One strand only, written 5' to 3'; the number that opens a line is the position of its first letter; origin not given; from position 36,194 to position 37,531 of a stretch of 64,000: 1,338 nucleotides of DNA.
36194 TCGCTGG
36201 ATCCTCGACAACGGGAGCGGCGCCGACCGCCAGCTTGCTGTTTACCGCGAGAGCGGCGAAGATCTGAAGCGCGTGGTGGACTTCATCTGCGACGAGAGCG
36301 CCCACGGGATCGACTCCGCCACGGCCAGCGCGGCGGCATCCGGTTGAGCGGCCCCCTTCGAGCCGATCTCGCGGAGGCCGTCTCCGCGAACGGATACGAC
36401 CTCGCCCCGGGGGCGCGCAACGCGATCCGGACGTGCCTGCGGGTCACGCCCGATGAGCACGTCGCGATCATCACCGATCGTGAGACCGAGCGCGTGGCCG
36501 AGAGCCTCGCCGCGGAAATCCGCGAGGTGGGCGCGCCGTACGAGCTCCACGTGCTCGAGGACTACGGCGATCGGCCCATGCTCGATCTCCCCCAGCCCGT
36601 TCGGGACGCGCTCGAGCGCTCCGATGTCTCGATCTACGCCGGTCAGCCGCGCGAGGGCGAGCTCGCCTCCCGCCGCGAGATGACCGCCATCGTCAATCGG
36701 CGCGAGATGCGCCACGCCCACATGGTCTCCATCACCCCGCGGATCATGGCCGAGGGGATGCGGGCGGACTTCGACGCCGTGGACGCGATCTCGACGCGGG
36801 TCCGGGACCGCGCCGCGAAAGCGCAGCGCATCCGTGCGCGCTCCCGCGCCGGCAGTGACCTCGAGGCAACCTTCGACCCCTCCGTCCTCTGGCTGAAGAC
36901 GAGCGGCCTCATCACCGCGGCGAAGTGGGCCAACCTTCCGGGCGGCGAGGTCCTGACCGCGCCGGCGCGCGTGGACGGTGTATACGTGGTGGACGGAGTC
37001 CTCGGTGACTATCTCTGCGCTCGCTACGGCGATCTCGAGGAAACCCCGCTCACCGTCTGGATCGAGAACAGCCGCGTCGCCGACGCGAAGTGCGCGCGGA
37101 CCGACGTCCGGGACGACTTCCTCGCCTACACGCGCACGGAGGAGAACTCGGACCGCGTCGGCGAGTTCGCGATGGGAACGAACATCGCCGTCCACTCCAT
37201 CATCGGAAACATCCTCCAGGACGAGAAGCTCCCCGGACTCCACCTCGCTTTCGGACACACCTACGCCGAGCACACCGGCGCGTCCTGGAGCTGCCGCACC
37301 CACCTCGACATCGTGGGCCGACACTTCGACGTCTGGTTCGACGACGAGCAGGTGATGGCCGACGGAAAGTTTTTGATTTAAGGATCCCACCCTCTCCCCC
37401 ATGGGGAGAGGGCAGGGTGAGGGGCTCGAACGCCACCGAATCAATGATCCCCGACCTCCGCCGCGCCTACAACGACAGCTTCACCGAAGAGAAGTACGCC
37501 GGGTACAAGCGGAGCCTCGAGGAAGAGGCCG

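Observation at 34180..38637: Translationally coupled cluster of three distinct ATP-dependent amide ligases plus an M29 aminopeptidase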

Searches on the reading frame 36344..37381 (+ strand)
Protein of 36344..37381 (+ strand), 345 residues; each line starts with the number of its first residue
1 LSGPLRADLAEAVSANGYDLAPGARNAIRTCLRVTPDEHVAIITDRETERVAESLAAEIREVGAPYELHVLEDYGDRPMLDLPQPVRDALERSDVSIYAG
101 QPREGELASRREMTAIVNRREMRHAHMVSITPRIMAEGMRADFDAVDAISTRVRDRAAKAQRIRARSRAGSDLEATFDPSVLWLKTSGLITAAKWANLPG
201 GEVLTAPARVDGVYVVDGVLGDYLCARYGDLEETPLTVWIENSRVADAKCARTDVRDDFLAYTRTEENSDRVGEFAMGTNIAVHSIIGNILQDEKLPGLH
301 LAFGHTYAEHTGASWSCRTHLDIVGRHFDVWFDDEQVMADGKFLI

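Call 3: search_protein_families(library=pfam, proteins=[window:36344-37381:+], max_evalue=0.01)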
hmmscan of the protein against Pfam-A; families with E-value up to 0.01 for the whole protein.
window:36344-37381:+ (345 aa): 1 family
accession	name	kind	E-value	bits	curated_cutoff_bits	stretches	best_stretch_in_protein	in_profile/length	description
PF02073.20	Peptidase_M29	-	4.5e-12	45.9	27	1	159-310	203-353/406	Thermophilic metalloprotease (M29)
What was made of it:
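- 36344..37381 (+): Gene C: 345-aa short M29-like metallopeptidase; TTG start not proven. Pfam Peptidase_M29 45.9 bits, above 27, covering residues 159-310 (call 3).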

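Call 4: search_protein_families(library=ncbifam, proteins=[window:36344-37381:+], max_evalue=0.01)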
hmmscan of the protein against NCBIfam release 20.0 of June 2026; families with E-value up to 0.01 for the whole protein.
window:36344-37381:+ (345 aa): 0 families

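Call 39: search_solved_structures(query=window:36344-37381:+, max_evalue=1)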
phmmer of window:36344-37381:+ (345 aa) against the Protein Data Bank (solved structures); distinct sequences matched with E-value up to 1: 0.

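Call 72: search_protein_families(library=padloc, proteins=[window:36344-37381:+], max_evalue=0.01)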
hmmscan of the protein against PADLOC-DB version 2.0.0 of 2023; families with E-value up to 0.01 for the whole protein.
window:36344-37381:+ (345 aa): 0 families

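Call 76: search_solved_structures(query=A4, max_evalue=1, show_alignments=1)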
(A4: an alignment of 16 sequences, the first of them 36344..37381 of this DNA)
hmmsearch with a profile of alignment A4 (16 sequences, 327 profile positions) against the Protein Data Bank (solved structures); distinct sequences matched with E-value up to 1: 2.
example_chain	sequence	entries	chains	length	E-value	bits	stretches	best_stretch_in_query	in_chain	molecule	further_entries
1zjc_A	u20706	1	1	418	6.5e-06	28.9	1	129-291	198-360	aminopeptidase ampS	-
7cn3_A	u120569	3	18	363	0.0017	20.9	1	139-324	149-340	2,5-dihydroxypyridine 5,6-dioxygenase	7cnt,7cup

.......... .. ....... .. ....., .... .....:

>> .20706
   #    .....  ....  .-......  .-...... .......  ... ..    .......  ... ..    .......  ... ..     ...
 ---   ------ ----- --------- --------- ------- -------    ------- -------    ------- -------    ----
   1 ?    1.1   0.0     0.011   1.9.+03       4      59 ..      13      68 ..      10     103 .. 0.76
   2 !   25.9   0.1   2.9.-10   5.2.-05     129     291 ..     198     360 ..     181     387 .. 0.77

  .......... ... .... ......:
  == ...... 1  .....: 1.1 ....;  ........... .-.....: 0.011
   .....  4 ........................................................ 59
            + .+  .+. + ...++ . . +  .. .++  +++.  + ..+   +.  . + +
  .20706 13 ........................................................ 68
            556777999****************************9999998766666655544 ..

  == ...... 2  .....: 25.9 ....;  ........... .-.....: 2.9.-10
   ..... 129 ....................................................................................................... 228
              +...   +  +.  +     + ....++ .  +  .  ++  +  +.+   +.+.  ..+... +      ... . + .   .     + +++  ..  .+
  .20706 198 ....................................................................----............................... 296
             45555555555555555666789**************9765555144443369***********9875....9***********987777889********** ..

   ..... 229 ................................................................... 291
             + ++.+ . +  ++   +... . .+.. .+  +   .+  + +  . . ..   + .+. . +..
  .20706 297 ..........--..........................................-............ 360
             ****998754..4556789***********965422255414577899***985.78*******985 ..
